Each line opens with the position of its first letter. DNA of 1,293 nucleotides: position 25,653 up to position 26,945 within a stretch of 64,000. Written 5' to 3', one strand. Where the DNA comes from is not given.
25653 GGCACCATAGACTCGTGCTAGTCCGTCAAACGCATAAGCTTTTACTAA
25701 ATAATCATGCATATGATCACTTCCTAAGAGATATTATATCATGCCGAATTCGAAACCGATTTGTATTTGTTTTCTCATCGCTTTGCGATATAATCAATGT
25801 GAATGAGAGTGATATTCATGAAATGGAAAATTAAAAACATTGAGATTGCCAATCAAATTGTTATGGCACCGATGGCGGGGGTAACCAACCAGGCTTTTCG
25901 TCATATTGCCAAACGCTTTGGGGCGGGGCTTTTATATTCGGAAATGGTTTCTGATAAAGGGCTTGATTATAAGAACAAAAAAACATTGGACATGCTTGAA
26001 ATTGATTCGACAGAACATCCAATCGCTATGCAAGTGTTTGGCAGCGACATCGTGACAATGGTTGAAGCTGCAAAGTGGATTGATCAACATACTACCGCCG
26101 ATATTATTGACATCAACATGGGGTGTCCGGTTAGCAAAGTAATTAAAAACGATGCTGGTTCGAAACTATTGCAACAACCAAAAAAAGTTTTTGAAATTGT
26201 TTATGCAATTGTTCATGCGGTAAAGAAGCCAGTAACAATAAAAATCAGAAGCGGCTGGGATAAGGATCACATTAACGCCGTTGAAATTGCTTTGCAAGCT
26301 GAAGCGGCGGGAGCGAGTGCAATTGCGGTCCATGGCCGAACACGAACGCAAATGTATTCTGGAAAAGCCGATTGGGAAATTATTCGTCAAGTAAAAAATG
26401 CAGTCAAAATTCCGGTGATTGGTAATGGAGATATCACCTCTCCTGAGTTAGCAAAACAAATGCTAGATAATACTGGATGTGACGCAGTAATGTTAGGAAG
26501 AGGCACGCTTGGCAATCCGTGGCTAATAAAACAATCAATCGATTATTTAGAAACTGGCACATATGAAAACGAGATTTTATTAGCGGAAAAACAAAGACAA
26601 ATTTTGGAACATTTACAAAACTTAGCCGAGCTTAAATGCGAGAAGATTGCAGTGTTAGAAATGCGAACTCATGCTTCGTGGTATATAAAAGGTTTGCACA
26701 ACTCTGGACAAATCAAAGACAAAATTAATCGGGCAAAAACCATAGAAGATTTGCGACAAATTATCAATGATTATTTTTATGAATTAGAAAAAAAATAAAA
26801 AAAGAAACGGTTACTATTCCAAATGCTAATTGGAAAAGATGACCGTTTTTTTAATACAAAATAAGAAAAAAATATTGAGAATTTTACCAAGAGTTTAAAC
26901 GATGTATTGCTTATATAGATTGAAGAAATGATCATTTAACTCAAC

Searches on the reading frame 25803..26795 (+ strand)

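Call 35: search_protein_families(library=pfam, proteins=[window:25803-26795:+], max_evalue=0.00001)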
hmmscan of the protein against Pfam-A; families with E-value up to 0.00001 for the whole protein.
window:25803-26795:+ (331 aa): 1 family
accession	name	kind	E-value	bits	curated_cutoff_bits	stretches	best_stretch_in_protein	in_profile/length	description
PF01207.24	Dus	-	7.4e-97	324.6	20.4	1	21-317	2-298/311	Dihydrouridine synthase (Dus)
